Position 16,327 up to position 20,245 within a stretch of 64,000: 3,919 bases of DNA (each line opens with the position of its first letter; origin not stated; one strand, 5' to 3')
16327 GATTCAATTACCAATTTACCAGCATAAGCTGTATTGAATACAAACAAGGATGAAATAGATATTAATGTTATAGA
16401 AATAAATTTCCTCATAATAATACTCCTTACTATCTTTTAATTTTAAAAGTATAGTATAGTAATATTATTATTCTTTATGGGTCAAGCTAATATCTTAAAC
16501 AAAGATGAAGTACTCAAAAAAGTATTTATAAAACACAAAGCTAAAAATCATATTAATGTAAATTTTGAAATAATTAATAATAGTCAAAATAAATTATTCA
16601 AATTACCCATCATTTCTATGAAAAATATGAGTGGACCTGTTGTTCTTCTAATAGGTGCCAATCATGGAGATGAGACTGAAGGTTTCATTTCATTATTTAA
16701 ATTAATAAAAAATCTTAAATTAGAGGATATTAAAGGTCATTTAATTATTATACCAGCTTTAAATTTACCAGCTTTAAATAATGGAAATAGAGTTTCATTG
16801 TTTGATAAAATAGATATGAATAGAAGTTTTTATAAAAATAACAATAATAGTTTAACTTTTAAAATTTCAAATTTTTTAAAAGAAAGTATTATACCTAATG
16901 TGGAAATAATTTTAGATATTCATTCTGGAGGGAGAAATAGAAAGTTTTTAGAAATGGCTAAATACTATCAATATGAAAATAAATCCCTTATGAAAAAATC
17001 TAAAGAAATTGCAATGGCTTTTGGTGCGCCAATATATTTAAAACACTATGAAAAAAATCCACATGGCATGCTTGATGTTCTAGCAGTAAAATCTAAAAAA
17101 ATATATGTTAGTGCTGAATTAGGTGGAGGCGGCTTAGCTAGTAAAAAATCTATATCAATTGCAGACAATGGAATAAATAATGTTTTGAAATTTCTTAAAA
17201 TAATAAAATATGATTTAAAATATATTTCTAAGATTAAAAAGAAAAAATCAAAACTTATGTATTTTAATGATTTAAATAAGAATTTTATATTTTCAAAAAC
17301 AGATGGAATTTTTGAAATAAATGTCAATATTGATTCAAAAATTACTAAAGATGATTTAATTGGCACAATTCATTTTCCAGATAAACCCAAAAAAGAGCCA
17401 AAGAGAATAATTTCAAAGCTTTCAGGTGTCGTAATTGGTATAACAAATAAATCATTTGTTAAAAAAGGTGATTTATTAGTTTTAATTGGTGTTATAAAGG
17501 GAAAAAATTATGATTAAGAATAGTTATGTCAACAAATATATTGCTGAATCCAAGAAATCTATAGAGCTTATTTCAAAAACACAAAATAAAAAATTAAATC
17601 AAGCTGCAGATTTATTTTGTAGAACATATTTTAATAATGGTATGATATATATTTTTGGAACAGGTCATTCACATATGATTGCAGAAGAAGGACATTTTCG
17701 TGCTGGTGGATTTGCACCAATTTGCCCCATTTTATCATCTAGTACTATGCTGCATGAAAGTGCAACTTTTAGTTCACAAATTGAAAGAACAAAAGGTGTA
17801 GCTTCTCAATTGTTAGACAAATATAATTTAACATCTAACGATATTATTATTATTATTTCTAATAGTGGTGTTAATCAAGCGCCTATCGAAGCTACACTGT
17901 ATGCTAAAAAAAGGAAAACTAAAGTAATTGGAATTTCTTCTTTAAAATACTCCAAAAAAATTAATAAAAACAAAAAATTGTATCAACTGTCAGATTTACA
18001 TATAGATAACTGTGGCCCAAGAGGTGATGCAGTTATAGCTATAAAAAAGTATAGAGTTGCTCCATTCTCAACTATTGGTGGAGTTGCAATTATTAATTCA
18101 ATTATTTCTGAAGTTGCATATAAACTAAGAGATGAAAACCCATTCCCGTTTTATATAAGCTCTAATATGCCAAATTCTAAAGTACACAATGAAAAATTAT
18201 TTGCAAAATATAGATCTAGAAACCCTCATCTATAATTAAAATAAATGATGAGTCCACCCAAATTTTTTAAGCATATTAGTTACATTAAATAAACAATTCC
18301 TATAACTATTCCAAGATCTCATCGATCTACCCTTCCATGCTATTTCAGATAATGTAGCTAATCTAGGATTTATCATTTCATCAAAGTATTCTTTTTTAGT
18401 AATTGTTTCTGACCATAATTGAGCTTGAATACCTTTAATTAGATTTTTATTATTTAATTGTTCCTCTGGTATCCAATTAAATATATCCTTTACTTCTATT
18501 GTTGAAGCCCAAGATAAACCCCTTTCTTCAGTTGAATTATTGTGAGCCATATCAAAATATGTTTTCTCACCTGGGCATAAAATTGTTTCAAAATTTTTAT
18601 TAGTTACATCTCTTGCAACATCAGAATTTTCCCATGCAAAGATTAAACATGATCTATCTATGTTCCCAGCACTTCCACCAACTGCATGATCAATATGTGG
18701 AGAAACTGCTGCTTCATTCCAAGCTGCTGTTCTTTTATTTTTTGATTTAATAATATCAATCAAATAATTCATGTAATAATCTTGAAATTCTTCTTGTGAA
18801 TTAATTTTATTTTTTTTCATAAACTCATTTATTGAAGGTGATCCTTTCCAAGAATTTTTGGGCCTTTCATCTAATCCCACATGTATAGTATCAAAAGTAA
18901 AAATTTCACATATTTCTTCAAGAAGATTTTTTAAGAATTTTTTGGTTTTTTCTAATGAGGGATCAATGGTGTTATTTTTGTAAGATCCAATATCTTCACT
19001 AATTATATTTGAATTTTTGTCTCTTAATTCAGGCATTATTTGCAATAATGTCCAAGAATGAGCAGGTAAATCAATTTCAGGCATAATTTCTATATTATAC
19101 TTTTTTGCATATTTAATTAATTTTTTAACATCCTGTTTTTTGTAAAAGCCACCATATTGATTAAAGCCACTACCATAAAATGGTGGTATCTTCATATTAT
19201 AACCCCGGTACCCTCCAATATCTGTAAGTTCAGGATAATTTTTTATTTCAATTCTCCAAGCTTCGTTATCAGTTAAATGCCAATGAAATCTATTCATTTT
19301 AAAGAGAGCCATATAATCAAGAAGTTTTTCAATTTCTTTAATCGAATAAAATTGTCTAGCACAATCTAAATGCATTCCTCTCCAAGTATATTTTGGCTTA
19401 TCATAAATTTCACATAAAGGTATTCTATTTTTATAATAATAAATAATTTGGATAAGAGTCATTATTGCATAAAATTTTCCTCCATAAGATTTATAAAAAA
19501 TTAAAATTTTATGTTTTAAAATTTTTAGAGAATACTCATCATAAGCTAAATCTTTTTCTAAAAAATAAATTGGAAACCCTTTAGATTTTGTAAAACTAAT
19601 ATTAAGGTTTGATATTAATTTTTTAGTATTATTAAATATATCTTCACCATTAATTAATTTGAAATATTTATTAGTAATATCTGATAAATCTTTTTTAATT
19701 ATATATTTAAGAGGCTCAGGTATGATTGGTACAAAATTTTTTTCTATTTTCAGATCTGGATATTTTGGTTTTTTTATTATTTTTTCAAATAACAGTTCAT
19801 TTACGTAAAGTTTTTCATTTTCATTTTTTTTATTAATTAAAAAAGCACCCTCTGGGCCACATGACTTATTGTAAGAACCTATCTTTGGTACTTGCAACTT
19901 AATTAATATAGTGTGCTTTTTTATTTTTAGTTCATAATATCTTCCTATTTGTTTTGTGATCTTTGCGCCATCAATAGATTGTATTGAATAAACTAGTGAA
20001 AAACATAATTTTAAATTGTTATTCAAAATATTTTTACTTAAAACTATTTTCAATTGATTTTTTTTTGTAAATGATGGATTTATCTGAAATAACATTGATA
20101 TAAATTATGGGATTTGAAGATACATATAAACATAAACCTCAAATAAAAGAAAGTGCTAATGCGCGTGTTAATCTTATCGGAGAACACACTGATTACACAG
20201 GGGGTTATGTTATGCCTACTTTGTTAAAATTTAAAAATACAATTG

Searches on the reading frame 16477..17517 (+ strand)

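Call 7: search_protein_families(library=pfam, proteins=[window:16477-17517:+])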
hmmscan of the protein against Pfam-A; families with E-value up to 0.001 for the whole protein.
window:16477-17517:+ (346 aa): 1 family
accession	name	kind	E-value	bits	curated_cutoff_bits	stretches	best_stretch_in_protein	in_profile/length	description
PF24827.1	AstE_AspA_cat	-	5.8e-35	121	25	1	53-239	2-191/192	Succinylglutamate desuccinylase/Aspartoacylase catalytic domain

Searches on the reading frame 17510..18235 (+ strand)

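Call 7: search_protein_families(library=pfam, proteins=[window:17510-18235:+])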
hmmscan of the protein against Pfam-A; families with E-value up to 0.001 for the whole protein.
window:17510-18235:+ (241 aa): 3 families
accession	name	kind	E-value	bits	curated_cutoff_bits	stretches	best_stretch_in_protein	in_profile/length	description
PF13580.11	SIS_2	-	9.1e-41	139.6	27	1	9-144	1-138/138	SIS domain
PF01380.27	SIS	-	3.8e-06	27.2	25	1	105-148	49-92/131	SIS domain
PF10740.15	DUF2529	-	6.9e-05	22.9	22.3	0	20-58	15-53/169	Domain of unknown function (DUF2529)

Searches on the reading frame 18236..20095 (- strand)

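Call 7: search_protein_families(library=pfam, proteins=[window:18236-20095:-])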
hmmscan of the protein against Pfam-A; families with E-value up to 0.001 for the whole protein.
window:18236-20095:- (619 aa): 2 families
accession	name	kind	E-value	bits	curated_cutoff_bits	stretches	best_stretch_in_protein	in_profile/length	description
PF00728.28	Glyco_hydro_20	-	1.3e-96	324.5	22.3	1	236-589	1-347/348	Glycosyl hydrolase family 20, catalytic domain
PF02838.20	Glyco_hydro_20b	-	5.8e-05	24.3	26.1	1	163-232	60-123/124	Glycosyl hydrolase family 20, domain 2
